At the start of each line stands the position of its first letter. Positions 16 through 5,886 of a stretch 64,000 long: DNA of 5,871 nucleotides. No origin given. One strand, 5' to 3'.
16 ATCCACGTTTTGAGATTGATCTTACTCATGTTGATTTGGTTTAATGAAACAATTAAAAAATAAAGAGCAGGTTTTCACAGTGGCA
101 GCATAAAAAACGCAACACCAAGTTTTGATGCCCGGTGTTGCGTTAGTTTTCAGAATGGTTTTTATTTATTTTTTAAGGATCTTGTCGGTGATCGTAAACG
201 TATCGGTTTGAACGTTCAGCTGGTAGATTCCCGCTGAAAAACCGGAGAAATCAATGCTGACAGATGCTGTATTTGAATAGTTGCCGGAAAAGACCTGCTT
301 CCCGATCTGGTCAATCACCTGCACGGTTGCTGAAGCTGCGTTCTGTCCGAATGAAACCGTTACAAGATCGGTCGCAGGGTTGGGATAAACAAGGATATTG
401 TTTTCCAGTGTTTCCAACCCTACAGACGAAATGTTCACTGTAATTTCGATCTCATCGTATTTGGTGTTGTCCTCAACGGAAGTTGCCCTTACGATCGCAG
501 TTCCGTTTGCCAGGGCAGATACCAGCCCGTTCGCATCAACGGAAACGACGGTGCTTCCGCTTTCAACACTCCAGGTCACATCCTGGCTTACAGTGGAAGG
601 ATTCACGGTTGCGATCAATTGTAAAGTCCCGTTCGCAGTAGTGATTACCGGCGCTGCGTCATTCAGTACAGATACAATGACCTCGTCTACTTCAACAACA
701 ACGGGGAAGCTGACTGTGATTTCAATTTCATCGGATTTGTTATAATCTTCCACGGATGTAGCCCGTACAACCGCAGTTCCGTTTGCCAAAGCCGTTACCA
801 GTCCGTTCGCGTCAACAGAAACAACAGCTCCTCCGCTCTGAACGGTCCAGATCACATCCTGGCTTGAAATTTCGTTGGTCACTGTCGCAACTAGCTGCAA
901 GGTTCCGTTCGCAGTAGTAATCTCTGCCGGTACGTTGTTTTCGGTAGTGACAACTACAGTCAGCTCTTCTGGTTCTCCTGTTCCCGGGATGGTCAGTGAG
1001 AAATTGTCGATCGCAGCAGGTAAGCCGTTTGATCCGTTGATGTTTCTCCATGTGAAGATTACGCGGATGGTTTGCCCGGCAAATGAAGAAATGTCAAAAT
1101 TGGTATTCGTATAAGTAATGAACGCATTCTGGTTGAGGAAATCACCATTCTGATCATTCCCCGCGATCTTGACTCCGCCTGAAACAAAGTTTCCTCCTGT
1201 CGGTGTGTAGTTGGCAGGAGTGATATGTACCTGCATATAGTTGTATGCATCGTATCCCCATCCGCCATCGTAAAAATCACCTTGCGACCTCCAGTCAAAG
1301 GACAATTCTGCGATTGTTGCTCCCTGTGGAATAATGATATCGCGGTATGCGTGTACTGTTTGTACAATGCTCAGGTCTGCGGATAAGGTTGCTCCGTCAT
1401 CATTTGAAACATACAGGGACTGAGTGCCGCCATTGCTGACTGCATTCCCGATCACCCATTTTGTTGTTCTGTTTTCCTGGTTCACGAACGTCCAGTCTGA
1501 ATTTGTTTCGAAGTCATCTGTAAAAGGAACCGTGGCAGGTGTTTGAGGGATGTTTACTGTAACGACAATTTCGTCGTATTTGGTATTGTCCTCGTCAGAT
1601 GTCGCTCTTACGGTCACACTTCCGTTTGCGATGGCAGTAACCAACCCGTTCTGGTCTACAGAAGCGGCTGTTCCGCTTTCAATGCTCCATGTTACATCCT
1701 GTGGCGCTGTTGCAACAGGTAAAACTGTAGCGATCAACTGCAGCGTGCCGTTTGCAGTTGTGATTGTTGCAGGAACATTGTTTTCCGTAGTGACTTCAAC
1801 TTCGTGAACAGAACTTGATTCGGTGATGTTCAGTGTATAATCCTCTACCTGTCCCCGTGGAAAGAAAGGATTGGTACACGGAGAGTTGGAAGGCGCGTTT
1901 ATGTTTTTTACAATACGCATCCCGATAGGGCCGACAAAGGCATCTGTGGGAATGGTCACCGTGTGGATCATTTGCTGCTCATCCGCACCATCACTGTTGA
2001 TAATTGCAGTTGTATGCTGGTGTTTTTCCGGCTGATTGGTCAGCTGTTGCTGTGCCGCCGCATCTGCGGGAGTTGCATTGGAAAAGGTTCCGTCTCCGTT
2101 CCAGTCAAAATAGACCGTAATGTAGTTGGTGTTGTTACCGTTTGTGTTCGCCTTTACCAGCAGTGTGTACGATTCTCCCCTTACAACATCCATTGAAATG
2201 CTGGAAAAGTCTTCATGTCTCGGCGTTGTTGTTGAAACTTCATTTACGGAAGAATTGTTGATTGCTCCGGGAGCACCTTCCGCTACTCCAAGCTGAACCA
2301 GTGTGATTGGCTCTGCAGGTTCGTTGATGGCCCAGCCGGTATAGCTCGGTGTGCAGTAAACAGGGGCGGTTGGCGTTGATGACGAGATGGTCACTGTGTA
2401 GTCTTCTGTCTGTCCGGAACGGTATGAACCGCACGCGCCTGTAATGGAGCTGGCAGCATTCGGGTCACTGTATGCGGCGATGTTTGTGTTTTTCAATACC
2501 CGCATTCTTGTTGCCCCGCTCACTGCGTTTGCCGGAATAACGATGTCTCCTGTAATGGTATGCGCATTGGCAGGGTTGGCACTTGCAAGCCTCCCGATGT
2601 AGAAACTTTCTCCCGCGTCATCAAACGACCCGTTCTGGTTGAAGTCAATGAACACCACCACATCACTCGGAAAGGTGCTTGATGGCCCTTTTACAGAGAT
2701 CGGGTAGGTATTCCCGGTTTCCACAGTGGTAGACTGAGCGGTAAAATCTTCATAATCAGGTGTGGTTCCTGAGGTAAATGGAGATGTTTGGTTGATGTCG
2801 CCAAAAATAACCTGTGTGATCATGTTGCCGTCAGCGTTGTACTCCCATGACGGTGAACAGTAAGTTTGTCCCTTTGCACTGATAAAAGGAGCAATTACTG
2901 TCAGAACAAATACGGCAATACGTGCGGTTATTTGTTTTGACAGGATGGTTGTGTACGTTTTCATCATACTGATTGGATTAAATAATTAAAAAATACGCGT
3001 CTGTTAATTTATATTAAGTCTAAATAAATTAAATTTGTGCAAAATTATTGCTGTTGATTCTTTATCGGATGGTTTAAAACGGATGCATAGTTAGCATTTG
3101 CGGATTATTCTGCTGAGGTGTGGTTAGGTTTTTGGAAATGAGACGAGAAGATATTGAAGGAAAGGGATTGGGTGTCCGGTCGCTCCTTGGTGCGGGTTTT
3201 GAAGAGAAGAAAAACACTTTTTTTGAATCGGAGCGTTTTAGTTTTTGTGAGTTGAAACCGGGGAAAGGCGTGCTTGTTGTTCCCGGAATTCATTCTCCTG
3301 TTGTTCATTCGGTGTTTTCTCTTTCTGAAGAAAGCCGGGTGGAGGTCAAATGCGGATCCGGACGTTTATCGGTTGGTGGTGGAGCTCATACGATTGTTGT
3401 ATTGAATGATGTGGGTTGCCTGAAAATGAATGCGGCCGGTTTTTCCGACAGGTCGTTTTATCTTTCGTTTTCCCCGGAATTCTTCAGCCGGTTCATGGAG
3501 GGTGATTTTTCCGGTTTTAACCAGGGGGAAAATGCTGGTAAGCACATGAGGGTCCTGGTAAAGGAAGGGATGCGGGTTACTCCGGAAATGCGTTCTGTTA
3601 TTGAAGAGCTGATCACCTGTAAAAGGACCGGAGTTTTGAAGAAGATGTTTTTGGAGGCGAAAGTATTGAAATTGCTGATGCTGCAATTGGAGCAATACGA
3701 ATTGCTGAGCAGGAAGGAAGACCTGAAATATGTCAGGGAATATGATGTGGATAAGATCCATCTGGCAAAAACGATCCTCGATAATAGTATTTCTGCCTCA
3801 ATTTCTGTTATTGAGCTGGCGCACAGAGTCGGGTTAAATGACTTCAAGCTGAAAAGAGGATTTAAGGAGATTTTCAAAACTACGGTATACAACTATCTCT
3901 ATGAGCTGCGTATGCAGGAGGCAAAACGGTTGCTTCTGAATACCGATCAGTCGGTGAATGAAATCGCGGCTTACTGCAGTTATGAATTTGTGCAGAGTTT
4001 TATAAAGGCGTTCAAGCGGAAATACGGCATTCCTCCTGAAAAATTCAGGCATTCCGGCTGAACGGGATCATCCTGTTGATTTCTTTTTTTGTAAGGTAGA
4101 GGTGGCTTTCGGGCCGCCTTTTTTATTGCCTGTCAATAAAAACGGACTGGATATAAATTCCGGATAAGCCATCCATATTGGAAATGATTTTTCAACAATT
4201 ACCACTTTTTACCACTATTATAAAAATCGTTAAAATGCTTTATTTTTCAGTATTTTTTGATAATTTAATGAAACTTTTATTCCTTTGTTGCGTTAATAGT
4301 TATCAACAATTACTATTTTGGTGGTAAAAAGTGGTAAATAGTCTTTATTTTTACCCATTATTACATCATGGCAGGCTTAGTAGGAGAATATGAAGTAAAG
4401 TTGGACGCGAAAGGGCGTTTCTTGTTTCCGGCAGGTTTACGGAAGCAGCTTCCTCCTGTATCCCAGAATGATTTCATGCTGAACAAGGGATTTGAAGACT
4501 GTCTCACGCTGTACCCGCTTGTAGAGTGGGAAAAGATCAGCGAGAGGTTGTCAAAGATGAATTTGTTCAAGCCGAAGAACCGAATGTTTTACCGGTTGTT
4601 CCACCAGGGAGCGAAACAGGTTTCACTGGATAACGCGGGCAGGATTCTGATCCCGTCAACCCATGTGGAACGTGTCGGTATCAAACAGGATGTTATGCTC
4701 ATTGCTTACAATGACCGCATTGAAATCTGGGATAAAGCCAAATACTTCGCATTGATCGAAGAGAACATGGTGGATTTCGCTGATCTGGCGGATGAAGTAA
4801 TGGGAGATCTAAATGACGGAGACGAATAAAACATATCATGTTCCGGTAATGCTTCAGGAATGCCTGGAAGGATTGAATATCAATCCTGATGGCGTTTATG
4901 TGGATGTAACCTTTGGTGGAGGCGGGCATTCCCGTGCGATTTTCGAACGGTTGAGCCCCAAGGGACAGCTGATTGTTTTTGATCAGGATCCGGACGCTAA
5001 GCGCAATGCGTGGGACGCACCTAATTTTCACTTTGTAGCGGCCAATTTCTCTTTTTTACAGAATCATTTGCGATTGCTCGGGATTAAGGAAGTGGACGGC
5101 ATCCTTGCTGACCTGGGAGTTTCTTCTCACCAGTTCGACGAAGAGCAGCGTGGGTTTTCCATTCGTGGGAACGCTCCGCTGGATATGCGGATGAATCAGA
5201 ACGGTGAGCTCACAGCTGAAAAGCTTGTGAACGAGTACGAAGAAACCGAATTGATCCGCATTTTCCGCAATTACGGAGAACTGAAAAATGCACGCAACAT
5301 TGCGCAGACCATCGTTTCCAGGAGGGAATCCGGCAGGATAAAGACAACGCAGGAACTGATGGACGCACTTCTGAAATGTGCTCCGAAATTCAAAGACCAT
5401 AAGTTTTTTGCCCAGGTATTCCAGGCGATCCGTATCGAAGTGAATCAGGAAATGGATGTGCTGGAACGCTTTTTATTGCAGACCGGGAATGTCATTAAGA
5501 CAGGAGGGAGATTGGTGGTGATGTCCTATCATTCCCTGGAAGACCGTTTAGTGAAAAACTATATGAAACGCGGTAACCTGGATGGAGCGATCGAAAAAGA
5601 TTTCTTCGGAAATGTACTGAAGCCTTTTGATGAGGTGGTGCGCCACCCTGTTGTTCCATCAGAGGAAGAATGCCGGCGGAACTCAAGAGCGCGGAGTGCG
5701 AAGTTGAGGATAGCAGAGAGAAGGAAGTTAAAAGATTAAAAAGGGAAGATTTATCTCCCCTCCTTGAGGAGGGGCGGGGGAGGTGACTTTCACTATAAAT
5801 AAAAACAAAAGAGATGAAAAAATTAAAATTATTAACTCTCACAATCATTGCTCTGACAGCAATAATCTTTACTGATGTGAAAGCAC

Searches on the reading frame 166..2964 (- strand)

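Call 40: search_protein_families(library=pfam, proteins=[window:166-2964:-], max_evalue=0.00001)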
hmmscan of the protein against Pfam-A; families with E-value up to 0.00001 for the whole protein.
window:166-2964:- (932 aa): 4 families
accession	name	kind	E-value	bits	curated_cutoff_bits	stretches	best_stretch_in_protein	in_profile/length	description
PF20009.4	GEVED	-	9.7e-31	106.9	24.4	2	102-192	2-78/78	GEVED domain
PF02368.24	Big_2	-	1e-25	89.9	22.8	3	399-460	11-72/79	Bacterial Ig-like domain (group 2)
PF18962.6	Por_Secre_tail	-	6.6e-13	49.2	27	1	859-929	1-73/75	Secretion system C-terminal sorting domain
PF22359.2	Big-like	-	2.5e-12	47.3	27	0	714-751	12-46/48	Bacterial Ig-like domain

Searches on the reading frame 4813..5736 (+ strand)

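Call 40: search_protein_families(library=pfam, proteins=[window:4813-5736:+], max_evalue=0.00001)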
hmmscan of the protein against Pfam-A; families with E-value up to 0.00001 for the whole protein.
window:4813-5736:+ (308 aa): 1 family
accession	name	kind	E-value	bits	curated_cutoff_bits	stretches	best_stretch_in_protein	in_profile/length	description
PF01795.25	Methyltransf_5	-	1.2e-95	321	27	1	8-303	3-308/309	MraW methylase family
